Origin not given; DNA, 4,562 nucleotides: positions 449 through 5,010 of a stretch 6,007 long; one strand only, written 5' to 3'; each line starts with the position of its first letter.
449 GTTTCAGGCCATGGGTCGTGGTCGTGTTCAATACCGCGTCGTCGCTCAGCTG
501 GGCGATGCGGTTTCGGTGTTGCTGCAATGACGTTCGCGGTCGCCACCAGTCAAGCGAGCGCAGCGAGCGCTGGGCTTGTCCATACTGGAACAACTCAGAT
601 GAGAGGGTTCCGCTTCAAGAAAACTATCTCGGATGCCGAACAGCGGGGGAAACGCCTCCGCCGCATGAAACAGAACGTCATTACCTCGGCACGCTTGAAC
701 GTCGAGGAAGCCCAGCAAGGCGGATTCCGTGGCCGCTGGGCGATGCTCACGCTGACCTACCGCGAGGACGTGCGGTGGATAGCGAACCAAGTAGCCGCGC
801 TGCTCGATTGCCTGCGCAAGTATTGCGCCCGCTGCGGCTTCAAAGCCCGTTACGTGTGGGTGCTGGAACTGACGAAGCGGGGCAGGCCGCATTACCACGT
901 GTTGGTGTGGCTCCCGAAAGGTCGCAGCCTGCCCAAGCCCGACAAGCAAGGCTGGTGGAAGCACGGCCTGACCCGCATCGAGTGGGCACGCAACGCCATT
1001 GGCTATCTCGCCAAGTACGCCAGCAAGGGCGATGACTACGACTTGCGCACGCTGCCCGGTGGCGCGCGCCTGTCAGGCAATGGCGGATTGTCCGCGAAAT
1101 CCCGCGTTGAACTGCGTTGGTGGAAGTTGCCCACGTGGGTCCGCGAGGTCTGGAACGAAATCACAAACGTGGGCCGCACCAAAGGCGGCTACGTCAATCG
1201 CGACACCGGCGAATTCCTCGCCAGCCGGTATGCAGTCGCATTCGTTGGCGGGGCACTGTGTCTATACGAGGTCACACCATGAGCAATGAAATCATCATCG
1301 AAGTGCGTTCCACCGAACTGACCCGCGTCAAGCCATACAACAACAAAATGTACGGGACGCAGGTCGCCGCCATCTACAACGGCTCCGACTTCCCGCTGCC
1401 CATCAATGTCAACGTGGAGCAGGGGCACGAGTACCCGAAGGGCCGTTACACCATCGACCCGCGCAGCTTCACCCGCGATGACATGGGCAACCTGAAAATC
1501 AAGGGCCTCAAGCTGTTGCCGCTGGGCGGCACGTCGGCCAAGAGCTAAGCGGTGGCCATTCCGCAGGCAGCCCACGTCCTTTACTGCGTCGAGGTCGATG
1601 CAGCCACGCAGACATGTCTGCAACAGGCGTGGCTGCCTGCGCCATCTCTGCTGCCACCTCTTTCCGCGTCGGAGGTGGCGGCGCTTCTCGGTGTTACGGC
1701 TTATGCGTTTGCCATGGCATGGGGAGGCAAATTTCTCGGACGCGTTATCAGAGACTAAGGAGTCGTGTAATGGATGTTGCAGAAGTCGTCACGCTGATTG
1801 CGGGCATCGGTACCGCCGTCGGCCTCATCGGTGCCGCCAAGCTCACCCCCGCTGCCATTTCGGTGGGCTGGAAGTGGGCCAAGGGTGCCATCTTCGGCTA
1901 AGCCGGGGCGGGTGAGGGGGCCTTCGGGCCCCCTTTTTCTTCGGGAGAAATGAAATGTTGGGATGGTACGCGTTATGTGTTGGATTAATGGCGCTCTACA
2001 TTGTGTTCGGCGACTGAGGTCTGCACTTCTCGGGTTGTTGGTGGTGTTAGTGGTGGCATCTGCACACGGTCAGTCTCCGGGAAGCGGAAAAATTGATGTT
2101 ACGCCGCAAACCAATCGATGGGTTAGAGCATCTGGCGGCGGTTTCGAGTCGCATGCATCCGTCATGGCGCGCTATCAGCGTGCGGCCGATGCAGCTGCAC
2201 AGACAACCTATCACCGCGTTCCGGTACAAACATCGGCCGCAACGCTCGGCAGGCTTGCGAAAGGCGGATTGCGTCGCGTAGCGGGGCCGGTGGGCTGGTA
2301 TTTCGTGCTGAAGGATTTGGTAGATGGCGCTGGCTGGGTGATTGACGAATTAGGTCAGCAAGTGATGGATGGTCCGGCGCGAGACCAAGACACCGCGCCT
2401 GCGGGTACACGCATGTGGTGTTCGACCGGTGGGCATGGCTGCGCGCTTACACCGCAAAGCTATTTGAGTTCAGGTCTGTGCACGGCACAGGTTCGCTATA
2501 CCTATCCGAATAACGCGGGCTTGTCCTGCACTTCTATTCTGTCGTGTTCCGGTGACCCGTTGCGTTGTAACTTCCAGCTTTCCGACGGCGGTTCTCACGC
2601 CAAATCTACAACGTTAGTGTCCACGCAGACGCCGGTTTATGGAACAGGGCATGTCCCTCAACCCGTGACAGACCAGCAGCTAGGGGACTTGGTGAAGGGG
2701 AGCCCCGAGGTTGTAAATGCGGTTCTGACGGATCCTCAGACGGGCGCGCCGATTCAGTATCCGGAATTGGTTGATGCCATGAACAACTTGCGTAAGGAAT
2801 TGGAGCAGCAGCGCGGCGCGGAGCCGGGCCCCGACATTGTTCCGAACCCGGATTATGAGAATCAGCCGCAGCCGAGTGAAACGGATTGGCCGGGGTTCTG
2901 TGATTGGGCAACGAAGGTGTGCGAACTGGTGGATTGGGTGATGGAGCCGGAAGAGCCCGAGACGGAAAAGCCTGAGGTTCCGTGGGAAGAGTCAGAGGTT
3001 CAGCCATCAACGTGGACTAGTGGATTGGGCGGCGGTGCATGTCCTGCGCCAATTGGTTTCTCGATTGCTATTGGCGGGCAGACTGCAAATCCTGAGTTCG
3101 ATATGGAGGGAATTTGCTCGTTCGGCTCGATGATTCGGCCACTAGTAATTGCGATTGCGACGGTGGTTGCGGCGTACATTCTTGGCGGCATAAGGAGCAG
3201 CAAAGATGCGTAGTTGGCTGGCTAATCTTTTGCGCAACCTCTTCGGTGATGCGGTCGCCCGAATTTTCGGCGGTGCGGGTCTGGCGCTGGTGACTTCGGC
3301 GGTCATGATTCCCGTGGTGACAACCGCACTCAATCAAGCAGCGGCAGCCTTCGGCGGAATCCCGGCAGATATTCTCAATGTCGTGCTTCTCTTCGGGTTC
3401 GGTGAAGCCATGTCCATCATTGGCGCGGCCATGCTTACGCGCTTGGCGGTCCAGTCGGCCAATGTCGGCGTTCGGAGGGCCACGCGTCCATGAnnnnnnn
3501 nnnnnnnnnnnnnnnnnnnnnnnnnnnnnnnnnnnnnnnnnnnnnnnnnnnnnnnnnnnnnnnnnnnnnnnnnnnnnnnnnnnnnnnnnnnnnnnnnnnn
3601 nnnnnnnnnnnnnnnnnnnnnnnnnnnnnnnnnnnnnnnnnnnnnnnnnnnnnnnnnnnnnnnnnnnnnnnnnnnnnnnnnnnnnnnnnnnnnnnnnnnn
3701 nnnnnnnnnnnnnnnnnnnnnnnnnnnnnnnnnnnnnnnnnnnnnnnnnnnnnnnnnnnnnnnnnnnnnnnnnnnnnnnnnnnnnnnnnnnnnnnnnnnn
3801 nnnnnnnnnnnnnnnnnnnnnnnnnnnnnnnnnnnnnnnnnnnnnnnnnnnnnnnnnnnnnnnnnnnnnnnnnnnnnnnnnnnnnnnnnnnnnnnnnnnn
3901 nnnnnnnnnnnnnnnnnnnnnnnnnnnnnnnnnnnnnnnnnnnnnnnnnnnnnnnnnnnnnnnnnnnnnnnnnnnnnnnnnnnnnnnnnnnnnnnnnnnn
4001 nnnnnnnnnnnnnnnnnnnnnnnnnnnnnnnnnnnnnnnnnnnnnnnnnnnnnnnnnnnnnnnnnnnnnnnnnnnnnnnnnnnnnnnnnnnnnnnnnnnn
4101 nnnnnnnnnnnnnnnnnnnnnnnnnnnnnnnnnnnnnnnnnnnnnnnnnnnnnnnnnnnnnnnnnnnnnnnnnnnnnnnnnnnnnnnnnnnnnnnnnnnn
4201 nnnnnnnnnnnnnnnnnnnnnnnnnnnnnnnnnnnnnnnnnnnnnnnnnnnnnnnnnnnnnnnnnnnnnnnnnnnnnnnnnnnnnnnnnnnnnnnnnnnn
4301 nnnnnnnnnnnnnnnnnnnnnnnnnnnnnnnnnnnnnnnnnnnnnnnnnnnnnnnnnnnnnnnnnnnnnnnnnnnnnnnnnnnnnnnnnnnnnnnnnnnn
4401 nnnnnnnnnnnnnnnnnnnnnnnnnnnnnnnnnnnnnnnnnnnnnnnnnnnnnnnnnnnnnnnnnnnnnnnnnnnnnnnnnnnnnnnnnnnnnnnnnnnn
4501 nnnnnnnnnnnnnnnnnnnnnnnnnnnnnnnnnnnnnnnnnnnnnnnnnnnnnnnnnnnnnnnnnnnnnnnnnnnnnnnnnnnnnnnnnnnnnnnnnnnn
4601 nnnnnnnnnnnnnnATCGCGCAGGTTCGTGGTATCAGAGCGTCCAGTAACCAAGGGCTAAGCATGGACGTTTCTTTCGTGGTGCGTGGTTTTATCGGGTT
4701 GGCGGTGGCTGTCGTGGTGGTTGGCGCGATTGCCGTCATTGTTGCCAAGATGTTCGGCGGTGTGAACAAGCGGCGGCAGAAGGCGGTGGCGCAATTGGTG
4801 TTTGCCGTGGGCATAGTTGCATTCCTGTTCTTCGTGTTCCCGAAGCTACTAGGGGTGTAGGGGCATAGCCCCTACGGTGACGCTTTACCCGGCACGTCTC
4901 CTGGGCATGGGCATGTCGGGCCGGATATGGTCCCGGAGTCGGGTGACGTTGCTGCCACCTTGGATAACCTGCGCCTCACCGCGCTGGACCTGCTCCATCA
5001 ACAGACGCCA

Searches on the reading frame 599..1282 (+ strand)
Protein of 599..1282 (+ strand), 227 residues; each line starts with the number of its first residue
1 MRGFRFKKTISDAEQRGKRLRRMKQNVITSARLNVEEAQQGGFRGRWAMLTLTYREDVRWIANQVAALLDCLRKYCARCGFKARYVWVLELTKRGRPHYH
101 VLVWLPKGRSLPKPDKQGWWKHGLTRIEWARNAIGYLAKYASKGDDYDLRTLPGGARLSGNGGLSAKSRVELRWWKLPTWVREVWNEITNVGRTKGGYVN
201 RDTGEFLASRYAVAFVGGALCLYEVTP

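Call 5: search_protein_families(library=pfam, proteins=[window:599-1282:+], max_evalue=0.1)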
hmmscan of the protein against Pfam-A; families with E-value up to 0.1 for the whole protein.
window:599-1282:+ (227 aa): 5 families
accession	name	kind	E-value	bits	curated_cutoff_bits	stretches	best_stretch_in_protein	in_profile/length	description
PF23343.2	REP_ORF2-G2P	-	1.4e-32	112.4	27.8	1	49-144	3-98/99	Replication-associated protein ORF2/G2P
PF01446.23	Rep_1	-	0.00038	20.4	33.2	1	36-108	37-118/253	Replication protein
PF20199.4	RepSA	-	0.0021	17.7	34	0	66-106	174-228/438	Replication initiator protein, pSAM2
PF14214.11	Helitron_like_N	-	0.039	14.6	28.9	1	80-103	168-191/191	Helitron helicase-like domain at N-terminus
PF11726.14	YagK_YfjJ_C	-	0.063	13.6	25.8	0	82-105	57-80/170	YagK/YfjJ C-terminal domain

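Call 6: search_protein_families(library=phrogs, proteins=[window:599-1282:+], max_evalue=0.01)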
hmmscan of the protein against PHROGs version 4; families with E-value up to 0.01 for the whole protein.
window:599-1282:+ (227 aa): 3 families
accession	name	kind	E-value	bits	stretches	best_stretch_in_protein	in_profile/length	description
phrog_2969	-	DNA, RNA and nucleotide metabolism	1.8e-56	192.6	1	18-225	128-343/346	replication initiation protein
phrog_3584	-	DNA, RNA and nucleotide metabolism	3.8e-07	30.8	1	8-145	30-177/265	replication initiation protein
phrog_3419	-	DNA, RNA and nucleotide metabolism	1.6e-05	25.6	1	11-103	74-159/289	rolling circle DNA replication initiation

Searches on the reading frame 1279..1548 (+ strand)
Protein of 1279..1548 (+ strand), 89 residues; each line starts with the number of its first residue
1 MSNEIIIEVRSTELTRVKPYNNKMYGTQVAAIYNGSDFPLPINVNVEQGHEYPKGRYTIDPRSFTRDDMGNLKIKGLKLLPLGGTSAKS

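Call 5: search_protein_families(library=pfam, proteins=[window:1279-1548:+], max_evalue=0.1)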
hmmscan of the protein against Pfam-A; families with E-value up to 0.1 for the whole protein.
window:1279-1548:+ (89 aa): 1 family
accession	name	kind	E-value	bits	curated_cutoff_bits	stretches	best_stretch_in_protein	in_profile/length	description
PF02303.23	Phage_DNA_bind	-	9.3e-10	39.1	25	1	6-79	11-82/82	Helix-destabilising protein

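Call 6: search_protein_families(library=phrogs, proteins=[window:1279-1548:+], max_evalue=0.01)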
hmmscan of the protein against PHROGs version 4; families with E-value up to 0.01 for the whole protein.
window:1279-1548:+ (89 aa): 1 family
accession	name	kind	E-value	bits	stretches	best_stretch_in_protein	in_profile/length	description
phrog_1199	-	DNA, RNA and nucleotide metabolism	2.4e-12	47.8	1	20-83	24-89/98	single strand DNA binding protein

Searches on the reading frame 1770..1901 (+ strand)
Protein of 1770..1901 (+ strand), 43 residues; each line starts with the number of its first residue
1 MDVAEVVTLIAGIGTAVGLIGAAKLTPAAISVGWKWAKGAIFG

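Call 5: search_protein_families(library=pfam, proteins=[window:1770-1901:+], max_evalue=0.1)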
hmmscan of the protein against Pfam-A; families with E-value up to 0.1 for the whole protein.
window:1770-1901:+ (43 aa): 1 family
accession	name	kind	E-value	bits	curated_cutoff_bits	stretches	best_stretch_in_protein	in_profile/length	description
PF05356.16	Phage_Coat_B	-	9.6e-07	29.2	23.5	1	1-41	16-56/56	Inovirus Coat protein B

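Call 6: search_protein_families(library=phrogs, proteins=[window:1770-1901:+], max_evalue=0.01)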
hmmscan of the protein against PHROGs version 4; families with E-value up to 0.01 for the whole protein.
window:1770-1901:+ (43 aa): 1 family
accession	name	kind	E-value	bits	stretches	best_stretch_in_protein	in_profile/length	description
phrog_2374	-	unknown function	1.9e-14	54.3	1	1-42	33-74/74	-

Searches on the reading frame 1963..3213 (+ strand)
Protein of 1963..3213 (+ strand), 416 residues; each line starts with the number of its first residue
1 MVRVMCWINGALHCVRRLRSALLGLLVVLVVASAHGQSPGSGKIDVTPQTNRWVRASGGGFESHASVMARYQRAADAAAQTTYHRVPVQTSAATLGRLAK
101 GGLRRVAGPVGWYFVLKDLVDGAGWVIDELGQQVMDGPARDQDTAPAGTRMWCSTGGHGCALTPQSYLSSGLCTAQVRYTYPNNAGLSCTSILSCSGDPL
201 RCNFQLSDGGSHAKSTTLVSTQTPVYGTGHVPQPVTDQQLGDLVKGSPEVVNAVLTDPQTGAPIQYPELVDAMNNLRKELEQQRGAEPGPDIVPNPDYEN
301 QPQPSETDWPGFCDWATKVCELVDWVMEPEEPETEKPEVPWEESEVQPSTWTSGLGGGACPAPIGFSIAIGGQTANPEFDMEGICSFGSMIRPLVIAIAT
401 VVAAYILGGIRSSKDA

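Call 5: search_protein_families(library=pfam, proteins=[window:1963-3213:+], max_evalue=0.1)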
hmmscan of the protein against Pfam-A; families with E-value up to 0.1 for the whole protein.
window:1963-3213:+ (416 aa): 1 family
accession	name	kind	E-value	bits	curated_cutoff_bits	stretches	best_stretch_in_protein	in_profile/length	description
PF05616.18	Neisseria_TspB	-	0.00087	18.4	20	1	282-407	384-510/517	Neisseria meningitidis TspB protein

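Call 6: search_protein_families(library=phrogs, proteins=[window:1963-3213:+], max_evalue=0.01)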
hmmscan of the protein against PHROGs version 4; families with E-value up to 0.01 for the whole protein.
window:1963-3213:+ (416 aa): 7 families
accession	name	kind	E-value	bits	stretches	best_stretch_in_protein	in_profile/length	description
phrog_19149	-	unknown function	7.2e-69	234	1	23-415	14-402/403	-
phrog_20131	-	unknown function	1.9e-24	87.1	1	204-412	192-401/403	-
phrog_7568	-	unknown function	4.4e-23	83.4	1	108-412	99-429/433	-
phrog_4352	-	unknown function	3.7e-10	40.3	1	351-409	419-476/479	-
phrog_4454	-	unknown function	5.3e-05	23.7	1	352-410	420-475/477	-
phrog_13221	-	unknown function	0.0009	19.6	1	350-410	363-421/427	-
phrog_10432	-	unknown function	0.0013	19.1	1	350-406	297-353/356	-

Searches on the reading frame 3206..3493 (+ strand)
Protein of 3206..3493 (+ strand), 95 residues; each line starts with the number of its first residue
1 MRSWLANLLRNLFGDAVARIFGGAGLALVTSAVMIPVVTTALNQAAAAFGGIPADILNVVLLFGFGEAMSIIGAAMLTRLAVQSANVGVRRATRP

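Call 5: search_protein_families(library=pfam, proteins=[window:3206-3493:+], max_evalue=0.1)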
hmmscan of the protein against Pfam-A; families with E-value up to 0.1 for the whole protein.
window:3206-3493:+ (95 aa): 1 family
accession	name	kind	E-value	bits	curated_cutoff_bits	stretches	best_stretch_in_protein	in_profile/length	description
PF10734.14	DUF2523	-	4.9e-11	43.4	22.1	1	5-83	1-79/80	Protein of unknown function (DUF2523)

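Call 6: search_protein_families(library=phrogs, proteins=[window:3206-3493:+], max_evalue=0.01)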
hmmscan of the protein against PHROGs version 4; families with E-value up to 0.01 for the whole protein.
window:3206-3493:+ (95 aa): 3 families
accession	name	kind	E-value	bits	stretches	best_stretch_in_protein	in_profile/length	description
phrog_1242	-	head and packaging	1.3e-20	74.3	1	1-93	2-94/97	minor head protein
phrog_974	-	head and packaging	1.8e-08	36.2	1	11-83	29-100/107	minor head protein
phrog_306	-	head and packaging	0.00017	23.3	1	44-84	72-112/115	minor head protein Ace-like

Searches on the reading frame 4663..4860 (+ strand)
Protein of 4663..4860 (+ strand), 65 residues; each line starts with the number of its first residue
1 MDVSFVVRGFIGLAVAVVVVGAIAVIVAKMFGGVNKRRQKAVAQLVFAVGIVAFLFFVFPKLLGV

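Call 5: search_protein_families(library=pfam, proteins=[window:4663-4860:+], max_evalue=0.1)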
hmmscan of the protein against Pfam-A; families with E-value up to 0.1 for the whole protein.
window:4663-4860:+ (65 aa): 6 families
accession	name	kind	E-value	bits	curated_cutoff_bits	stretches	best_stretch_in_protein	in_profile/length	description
PF11085.13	YqhR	-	0.0044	17.4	27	1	9-61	64-116/165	Conserved membrane protein YqhR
PF14023.12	Bestrophin-like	-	0.0068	16.4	32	1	16-59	172-215/232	Bestrophin-like domain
PF07907.16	YibE_F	-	0.018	15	27.2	1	5-63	41-99/241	YibE/F-like protein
PF17555.7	TssN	-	0.021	14.7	30.3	1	3-59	55-110/274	Type VI secretion system, TssN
PF06570.16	DUF1129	-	0.031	14.3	29.1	1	8-59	112-165/207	Protein of unknown function (DUF1129)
PF07331.16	TctB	-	0.034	14.8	29.1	1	10-65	88-134/137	Tripartite tricarboxylate transporter TctB family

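Call 6: search_protein_families(library=phrogs, proteins=[window:4663-4860:+], max_evalue=0.01)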
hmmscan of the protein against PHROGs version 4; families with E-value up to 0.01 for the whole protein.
window:4663-4860:+ (65 aa): 0 families

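Call 59: search_protein_families(library=ncbifam, proteins=[window:4663-4860:+], max_evalue=0.01)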
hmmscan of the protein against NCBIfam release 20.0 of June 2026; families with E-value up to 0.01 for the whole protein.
window:4663-4860:+ (65 aa): 0 families
